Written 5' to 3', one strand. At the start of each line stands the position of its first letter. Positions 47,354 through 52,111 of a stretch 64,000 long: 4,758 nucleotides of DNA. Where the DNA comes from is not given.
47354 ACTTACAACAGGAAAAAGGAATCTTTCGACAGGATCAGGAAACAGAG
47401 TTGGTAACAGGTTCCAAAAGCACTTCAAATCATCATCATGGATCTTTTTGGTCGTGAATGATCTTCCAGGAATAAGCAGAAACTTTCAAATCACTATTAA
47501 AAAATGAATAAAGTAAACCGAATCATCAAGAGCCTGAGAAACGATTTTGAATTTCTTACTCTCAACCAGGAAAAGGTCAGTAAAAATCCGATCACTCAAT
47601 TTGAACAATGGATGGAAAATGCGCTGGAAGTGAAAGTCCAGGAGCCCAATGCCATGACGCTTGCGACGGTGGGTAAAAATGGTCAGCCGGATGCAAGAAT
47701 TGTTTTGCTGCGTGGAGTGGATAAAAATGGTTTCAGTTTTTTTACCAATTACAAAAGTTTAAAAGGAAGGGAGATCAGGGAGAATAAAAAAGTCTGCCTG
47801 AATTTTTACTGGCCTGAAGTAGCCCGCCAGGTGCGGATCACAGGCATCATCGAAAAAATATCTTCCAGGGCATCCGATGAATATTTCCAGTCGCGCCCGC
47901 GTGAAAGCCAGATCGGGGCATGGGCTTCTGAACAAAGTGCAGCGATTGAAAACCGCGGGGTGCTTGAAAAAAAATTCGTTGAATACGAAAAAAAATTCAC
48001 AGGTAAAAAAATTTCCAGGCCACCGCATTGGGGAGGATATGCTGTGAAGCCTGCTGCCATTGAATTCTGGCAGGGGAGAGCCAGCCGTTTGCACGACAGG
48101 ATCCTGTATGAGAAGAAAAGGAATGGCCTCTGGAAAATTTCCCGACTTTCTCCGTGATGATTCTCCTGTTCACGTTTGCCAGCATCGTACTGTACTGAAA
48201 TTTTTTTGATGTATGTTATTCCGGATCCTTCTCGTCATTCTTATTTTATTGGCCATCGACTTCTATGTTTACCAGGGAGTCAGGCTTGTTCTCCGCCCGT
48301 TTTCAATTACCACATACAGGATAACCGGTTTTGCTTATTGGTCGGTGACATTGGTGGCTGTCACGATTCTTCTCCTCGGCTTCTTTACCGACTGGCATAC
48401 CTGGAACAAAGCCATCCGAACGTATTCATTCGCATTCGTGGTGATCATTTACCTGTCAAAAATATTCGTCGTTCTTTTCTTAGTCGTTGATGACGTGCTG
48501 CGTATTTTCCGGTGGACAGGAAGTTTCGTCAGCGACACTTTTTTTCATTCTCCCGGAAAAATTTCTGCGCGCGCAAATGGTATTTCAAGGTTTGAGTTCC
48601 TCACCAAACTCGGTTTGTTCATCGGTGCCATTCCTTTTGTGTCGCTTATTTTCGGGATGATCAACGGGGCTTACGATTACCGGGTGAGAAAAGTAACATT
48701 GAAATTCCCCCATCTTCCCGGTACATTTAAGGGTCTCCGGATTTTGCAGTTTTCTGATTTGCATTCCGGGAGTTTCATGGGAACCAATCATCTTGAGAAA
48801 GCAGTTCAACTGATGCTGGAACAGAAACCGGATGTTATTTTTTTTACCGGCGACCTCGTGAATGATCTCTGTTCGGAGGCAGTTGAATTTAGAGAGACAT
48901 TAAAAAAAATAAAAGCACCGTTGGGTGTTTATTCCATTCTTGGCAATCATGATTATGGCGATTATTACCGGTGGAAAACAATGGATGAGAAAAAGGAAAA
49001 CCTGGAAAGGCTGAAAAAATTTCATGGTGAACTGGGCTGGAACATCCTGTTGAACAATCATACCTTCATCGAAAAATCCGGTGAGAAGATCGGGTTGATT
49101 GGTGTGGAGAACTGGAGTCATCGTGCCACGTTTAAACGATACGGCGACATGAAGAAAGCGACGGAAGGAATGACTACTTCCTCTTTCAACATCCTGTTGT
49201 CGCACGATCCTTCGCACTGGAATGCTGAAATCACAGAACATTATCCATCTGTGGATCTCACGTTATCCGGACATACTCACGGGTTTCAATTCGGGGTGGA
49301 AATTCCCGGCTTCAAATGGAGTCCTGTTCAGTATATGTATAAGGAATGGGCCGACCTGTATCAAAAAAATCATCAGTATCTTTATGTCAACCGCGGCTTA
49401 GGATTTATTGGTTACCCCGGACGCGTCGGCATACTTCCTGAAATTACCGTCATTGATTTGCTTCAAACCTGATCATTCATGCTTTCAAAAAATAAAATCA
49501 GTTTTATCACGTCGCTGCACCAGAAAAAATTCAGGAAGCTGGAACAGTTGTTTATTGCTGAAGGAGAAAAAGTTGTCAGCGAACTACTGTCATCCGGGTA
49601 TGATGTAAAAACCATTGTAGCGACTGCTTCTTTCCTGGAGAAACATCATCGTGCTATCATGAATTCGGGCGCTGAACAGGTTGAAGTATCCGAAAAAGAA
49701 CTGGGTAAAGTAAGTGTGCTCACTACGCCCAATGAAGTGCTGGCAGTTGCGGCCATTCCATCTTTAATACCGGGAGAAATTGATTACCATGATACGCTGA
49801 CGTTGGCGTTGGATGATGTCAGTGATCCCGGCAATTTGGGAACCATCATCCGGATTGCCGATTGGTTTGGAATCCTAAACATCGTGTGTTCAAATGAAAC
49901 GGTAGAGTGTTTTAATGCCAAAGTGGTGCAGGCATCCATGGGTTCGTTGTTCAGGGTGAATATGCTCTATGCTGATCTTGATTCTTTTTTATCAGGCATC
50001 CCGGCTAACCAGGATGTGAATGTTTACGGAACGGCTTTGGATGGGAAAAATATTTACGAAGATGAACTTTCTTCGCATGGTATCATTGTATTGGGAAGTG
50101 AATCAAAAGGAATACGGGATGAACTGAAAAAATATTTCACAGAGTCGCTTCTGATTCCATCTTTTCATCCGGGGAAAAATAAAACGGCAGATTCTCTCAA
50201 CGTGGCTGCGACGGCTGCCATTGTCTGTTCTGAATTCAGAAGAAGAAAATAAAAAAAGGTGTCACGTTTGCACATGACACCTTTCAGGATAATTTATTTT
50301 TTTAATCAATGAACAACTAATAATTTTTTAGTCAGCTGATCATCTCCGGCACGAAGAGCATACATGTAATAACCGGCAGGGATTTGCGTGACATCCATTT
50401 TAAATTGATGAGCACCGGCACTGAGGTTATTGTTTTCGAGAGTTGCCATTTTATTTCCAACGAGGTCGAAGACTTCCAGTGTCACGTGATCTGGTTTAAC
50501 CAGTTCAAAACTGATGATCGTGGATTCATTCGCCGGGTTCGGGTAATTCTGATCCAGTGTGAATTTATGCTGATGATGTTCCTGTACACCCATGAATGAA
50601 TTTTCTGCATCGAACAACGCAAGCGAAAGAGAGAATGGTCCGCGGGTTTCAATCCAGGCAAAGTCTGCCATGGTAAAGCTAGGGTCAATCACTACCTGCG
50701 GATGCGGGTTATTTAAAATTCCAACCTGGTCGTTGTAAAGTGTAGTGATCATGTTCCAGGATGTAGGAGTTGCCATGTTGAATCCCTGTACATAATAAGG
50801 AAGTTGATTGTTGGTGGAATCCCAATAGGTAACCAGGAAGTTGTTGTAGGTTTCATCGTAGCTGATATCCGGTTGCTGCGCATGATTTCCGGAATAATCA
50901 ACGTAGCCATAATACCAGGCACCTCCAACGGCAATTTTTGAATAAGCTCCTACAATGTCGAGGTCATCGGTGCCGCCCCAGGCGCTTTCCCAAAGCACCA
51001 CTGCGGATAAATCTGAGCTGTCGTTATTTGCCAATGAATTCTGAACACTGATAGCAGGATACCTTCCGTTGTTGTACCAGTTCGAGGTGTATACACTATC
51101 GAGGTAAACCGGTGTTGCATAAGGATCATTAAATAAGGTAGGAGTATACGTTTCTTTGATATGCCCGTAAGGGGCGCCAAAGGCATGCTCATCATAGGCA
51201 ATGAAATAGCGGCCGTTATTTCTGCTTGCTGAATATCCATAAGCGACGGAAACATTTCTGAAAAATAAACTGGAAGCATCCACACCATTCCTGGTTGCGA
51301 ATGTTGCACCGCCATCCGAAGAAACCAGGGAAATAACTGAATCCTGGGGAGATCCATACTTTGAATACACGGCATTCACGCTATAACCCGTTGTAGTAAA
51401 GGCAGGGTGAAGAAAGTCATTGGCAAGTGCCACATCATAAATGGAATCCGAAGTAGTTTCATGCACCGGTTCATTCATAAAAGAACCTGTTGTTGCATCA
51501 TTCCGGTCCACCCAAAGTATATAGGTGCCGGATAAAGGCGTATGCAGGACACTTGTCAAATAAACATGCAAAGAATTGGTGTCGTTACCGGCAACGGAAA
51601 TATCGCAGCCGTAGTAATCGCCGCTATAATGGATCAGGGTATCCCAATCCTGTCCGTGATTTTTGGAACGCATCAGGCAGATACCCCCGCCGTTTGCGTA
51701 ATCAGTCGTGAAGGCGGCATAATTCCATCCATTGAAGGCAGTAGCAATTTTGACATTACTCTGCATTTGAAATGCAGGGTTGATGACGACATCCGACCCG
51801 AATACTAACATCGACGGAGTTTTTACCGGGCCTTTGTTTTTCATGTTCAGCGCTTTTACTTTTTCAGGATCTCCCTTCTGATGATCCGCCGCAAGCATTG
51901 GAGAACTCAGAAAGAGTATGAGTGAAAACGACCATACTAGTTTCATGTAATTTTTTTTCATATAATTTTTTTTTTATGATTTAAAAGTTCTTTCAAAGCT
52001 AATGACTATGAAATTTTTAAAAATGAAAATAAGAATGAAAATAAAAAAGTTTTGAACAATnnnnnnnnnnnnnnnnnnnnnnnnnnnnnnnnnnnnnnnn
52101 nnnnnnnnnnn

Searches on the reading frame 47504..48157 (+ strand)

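Call 66: search_protein_families(library=pfam, proteins=[window:47504-48157:+], max_evalue=0.00001)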
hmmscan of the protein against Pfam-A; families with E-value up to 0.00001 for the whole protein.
window:47504-48157:+ (217 aa): 3 families
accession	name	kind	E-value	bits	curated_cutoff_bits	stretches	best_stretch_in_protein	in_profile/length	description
PF01243.27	PNPOx_N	-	5.4e-29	101.4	28.1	1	40-162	4-117/120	Pyridoxamine 5'-phosphate oxidase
PF10590.14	PNP_phzG_C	-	9.2e-21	73.9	27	1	176-217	1-42/42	Pyridoxine 5'-phosphate oxidase C-terminal dimerisation region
PF12766.13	Pyridox_oxase_2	-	1e-10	42.6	26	1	33-117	4-97/100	Pyridoxamine 5'-phosphate oxidase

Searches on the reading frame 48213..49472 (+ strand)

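Call 22: search_protein_families(library=pfam, proteins=[window:48213-49472:+], max_evalue=0.001)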
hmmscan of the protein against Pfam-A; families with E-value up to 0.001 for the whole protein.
window:48213-49472:+ (419 aa): 2 families
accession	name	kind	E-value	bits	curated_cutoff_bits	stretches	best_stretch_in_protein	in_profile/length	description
PF00149.33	Metallophos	-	1e-16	62.4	21.5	1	175-357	1-190/191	Calcineurin-like phosphoesterase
PF12850.12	Metallophos_2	-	1e-07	32.5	27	1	176-357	2-118/154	Calcineurin-like phosphoesterase superfamily domain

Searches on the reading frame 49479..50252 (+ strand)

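Call 66: search_protein_families(library=pfam, proteins=[window:49479-50252:+], max_evalue=0.00001)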
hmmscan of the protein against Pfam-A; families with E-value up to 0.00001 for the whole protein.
window:49479-50252:+ (257 aa): 2 families
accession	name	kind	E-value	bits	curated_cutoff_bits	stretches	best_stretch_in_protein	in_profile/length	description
PF00588.24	SpoU_methylase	-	2.1e-28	99.6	29.7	1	107-250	2-141/142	SpoU rRNA Methylase family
PF22435.1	MRM3-like_sub_bind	-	3e-20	72.9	27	1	4-89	1-84/84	MRM3-like substrate binding domain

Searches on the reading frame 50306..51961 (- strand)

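Call 65: search_protein_families(library=pfam, proteins=[window:50306-51961:-], max_evalue=0.00001)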
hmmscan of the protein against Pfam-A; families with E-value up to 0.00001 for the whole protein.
window:50306-51961:- (551 aa): 1 family
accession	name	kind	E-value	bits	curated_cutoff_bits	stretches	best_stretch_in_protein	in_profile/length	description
PF18962.6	Por_Secre_tail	-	1.7e-10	41.5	27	1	473-549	2-75/75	Secretion system C-terminal sorting domain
